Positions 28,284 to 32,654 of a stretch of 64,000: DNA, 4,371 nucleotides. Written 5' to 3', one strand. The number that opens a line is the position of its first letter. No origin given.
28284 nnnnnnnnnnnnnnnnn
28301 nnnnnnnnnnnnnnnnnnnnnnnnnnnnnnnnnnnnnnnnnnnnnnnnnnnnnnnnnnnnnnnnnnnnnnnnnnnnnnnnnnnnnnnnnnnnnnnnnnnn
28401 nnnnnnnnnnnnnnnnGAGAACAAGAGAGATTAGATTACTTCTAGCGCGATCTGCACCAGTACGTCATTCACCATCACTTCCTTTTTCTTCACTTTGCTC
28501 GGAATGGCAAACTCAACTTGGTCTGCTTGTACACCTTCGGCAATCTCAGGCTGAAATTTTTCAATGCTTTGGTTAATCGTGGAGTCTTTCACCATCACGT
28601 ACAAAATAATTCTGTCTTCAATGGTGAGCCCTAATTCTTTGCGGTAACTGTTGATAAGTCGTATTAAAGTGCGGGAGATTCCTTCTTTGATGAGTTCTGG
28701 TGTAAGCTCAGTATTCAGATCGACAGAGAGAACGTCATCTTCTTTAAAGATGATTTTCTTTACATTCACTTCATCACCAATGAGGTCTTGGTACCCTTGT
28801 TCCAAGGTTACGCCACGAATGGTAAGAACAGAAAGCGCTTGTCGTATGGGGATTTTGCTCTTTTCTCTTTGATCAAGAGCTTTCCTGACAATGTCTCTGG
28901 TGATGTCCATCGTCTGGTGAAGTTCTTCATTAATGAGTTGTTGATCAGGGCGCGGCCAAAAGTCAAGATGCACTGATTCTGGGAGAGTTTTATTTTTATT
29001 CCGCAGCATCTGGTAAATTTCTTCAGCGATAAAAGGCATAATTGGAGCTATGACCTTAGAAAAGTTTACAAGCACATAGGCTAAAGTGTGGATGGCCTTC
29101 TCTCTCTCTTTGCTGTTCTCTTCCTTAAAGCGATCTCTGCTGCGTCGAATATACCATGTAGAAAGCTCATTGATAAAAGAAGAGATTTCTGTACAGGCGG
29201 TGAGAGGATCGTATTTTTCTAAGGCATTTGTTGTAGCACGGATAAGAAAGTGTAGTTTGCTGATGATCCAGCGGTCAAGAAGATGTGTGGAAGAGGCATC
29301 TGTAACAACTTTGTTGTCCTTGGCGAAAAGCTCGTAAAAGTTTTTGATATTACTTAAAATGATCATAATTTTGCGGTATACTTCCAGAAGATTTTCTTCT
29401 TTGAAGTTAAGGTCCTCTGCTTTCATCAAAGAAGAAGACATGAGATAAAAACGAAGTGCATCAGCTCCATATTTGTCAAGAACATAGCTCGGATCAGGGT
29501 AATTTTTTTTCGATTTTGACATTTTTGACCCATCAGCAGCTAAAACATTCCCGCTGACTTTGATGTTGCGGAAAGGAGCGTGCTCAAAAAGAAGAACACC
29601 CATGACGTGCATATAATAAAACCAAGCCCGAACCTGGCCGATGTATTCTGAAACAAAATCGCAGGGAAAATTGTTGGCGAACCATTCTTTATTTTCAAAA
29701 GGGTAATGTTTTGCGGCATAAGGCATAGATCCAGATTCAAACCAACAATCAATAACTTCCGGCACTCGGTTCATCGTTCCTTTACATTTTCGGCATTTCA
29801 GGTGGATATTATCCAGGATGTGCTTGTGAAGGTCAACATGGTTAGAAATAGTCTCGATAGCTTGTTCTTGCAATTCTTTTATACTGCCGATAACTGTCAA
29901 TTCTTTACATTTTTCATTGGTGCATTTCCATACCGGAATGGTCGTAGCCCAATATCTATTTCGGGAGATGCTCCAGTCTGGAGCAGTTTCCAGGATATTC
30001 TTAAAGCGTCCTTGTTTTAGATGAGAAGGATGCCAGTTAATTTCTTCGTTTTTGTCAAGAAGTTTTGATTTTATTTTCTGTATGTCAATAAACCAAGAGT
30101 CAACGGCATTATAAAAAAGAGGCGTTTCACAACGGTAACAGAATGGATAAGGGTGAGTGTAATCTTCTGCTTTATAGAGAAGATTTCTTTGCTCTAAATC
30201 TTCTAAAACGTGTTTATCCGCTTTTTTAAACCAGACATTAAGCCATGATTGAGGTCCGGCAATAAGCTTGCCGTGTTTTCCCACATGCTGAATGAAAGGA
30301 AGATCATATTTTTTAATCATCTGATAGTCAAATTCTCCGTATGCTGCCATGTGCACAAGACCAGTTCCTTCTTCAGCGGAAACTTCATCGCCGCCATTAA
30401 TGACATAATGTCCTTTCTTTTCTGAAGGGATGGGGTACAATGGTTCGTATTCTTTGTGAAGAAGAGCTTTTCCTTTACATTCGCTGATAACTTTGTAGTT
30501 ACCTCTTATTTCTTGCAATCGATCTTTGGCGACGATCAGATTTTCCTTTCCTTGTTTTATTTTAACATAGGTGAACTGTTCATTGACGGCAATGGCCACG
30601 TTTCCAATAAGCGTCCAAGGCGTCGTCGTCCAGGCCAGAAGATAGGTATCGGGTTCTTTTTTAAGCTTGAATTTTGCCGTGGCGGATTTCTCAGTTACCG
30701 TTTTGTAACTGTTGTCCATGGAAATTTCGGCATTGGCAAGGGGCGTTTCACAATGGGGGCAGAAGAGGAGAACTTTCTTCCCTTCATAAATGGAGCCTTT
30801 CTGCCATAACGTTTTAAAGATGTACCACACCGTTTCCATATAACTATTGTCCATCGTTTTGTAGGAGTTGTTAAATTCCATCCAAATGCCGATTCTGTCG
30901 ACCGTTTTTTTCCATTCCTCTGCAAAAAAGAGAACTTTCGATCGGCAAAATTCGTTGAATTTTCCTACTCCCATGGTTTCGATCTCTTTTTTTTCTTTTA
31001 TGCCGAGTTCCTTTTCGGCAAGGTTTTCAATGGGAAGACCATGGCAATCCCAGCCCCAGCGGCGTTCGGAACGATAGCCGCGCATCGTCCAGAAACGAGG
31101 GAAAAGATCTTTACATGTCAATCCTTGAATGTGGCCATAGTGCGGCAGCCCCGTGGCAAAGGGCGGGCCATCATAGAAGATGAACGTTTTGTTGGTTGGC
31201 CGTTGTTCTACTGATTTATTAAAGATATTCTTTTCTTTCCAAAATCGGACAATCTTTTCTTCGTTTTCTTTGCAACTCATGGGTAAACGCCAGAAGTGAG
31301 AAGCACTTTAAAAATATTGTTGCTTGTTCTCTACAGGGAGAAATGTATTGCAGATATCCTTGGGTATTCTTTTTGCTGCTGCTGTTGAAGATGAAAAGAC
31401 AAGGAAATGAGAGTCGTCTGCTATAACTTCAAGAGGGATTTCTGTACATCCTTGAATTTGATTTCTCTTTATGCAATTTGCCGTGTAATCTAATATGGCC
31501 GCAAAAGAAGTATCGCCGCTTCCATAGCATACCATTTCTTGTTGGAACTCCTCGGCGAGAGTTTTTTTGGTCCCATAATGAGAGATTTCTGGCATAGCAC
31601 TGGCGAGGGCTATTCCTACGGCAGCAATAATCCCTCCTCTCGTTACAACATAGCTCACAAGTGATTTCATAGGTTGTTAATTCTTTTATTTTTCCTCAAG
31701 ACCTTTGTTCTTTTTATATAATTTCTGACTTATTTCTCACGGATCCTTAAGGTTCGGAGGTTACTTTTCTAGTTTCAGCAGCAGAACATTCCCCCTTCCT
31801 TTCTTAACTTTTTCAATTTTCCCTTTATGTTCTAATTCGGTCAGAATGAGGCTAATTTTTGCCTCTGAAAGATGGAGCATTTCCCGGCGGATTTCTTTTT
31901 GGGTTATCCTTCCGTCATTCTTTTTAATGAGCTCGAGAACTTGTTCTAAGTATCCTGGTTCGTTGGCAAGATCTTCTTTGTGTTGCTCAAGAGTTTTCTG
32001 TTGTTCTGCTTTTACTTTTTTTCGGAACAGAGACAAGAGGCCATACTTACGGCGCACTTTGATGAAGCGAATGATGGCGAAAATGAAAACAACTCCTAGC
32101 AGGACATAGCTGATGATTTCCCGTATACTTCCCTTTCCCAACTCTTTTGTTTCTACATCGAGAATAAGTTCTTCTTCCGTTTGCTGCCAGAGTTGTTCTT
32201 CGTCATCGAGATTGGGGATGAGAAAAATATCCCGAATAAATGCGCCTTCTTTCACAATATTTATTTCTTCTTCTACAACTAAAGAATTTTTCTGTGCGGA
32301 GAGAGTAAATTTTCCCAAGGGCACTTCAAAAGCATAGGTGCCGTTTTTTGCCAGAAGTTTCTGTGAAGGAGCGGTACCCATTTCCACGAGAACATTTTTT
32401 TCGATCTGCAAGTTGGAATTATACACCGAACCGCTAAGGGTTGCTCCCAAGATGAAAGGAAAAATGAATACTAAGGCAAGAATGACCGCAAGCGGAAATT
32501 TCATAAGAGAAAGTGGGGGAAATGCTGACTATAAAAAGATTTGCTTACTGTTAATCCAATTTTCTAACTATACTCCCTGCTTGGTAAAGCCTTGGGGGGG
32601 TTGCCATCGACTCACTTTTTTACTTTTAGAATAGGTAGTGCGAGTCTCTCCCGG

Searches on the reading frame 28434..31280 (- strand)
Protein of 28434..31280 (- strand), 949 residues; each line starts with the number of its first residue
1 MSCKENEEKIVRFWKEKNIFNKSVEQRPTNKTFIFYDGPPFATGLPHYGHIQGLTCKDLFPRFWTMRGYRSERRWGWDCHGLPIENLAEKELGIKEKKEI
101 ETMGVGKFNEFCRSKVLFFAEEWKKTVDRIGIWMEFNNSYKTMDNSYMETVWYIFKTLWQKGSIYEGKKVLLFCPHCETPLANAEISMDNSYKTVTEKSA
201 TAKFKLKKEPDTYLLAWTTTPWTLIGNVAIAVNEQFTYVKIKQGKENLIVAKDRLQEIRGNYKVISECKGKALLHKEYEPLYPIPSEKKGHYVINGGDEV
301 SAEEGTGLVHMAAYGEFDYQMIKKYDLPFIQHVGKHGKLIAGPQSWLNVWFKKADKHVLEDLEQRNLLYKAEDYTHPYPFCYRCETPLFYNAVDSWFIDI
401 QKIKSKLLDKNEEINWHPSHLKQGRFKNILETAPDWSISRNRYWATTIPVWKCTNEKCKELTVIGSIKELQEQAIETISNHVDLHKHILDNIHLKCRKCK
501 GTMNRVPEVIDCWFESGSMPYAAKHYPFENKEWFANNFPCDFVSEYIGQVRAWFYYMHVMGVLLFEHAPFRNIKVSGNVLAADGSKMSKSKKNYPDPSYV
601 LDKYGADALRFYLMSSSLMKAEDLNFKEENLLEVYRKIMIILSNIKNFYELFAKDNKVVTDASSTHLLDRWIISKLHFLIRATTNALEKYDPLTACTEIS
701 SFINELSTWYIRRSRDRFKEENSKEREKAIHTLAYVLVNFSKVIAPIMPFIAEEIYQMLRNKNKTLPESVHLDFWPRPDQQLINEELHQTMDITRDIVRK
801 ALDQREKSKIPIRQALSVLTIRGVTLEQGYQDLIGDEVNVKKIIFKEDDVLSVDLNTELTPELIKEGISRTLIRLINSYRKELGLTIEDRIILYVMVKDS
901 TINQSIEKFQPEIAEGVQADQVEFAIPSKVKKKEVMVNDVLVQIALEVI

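Call 13: search_protein_families(library=pfam, proteins=[window:28434-31280:-], max_evalue=0.1)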
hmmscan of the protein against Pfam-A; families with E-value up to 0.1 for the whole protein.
window:28434-31280:- (949 aa): 6 families
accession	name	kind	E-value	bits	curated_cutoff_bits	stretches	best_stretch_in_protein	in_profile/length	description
PF00133.28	tRNA-synt_1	-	1.1e-128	429.9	22.7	1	10-624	2-413/414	tRNA synthetases class I (I, L, M and V)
PF08264.19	Anticodon_1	-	2.3e-33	115.6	25.1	1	669-818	1-146/148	Anticodon-binding domain of tRNA ligase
PF09334.17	tRNA-synt_1g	-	1.6e-21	77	20.1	2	567-635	308-375/391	tRNA synthetases class I (M)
PF19302.4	DUF5915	-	7.5e-19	68.5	27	1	778-948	29-194/195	Domain of unknown function (DUF5915)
PF01406.26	tRNA-synt_1e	-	0.00016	21.6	27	1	578-634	245-299/301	tRNA synthetases class I (C) catalytic domain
PF22292.1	DUF6965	-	0.023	15.1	25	0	221-259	23-61/66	Domain of unknown function (DUF6965)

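Call 19: find_related_loci(query=window:28434-31280:-, collection=genome_contigs, flank=1000)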
Query window:28434-31280:- (949 aa) in genome_contigs; peptide patterns used: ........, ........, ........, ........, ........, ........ (x = any residue, [..] = any of these).
246 stretches matched a pattern; 154 encode a relative of the query (tblastn E <= 1e-3); the best 80 are kept; 80 distinct loci.
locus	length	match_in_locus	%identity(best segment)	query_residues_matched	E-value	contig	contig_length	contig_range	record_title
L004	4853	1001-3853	62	2-949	0e+0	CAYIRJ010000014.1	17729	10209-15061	MAG TPA_asm: Candidatus Woesearchaeota archaeon isolate ERP119705_co24_373 genome assembly, contig: NODE_3694_length_177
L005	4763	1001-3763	63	1-923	0e+0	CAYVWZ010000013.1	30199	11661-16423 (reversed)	MAG TPA_asm: Candidatus Woesearchaeota archaeon isolate SRP278252_co1_284 genome assembly, contig: NODE_2395_length_3019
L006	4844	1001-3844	61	1-949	0e+0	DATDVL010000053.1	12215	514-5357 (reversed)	MAG TPA_asm: Candidatus Nanoarchaeia archaeon isolate SMAG_U8083 k141_1158523, whole genome shotgun sequence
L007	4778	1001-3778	62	1-924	0e+0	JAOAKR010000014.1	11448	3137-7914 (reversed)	MAG: Candidatus Micrarchaeota archaeon isolate SKW92 NODE_13_2_edited, whole genome shotgun sequence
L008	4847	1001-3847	60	1-948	0e+0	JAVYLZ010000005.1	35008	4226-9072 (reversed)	MAG: Candidatus Micrarchaeia archaeon isolate DPZ-2_202101_bins_34 DPZ-2_202101_bins_34_scaffold_5, whole genome shotgun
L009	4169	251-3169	50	7-949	0e+0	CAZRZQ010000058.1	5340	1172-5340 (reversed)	MAG TPA_asm: uncultured Gammaproteobacteria bacterium isolate SRP062349_co1_291 genome assembly, contig: NODE_5526_lengt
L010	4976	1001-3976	49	2-935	0e+0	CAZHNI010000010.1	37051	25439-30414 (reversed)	MAG TPA_asm: uncultured Gammaproteobacteria bacterium isolate SRP257259_co1_325 genome assembly, contig: NODE_1128_lengt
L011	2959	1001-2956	66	1-658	0e+0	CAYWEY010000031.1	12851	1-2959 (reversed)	MAG TPA_asm: Candidatus Woesearchaeota archaeon isolate SRP141376_co2_347 genome assembly, contig: NODE_9461_length_1285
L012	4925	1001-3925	48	2-923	0e+0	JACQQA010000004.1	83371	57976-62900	MAG: Candidatus Magasanikbacteria bacterium isolate NC_groundwater_1321_Ag_S-0.2um_45_150 S_p2_S4_coassembly_k141_119235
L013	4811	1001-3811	49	2-923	0e+0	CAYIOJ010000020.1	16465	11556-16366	MAG TPA_asm: uncultured Gammaproteobacteria bacterium isolate ERP119705_co24_904 genome assembly, contig: NODE_4192_leng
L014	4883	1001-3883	48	2-935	0e+0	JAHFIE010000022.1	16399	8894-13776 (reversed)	MAG: Candidatus Magasanikiibacteriota bacterium isolate nzgw355 NODE_2253_length_16400_cov_3.489649, whole genome shotgu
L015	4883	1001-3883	48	2-919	0e+0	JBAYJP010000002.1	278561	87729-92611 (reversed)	MAG: Candidatus Magasanikiibacteriota bacterium isolate SO_2016_GW1_59 scaffold00058_OW334_2016, whole genome shotgun se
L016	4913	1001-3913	48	7-947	0e+0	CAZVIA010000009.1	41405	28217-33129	MAG TPA_asm: uncultured Gammaproteobacteria bacterium isolate SRP200020_co3_138 genome assembly, contig: NODE_1274_lengt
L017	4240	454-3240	50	7-893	0e+0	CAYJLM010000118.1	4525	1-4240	MAG TPA_asm: uncultured Gammaproteobacteria bacterium isolate ERP124720_co1_154 genome assembly, contig: NODE_20857_leng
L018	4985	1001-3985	47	2-922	0e+0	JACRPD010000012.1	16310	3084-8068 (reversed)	MAG: Candidatus Magasanikbacteria bacterium isolate NC_groundwater_1978_Pr3_S-0.2um_44_3 scaffold_29897, whole genome sh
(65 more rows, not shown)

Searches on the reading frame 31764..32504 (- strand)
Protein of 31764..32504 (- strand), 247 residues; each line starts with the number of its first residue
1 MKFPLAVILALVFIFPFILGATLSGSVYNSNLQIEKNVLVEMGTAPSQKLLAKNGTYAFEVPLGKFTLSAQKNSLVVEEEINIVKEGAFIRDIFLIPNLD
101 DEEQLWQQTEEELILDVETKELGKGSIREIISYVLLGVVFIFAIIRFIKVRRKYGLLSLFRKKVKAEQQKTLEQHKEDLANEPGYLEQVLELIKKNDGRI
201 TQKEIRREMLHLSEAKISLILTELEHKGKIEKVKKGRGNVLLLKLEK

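Call 13: search_protein_families(library=pfam, proteins=[window:31764-32504:-], max_evalue=0.1)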
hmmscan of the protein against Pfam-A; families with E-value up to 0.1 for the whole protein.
window:31764-32504:- (247 aa): 7 families
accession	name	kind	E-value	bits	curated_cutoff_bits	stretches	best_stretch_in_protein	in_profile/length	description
PF24034.1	DUF7343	-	7.6e-17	61.4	27.6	1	187-243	6-61/62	Domain of unknown function (DUF7343)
PF06305.16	LapA_dom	-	0.011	16.1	28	0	2-27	16-41/64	Lipopolysaccharide assembly protein A domain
PF13412.12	HTH_24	-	0.014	15.4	21.9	1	188-231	7-48/48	Winged helix-turn-helix DNA-binding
PF19762.4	DUF6249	-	0.015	15.7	33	0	134-181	8-52/104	Domain of unknown function (DUF6249)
PF20730.2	YetF_N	-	0.03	14.6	26.5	1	13-39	35-61/76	YetF N-terminal transmembrane domain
PF01047.28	MarR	-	0.033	14.5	24.6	1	190-234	9-51/59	MarR family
PF12802.13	MarR_2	-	0.042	14.5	27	1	188-233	9-53/61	MarR family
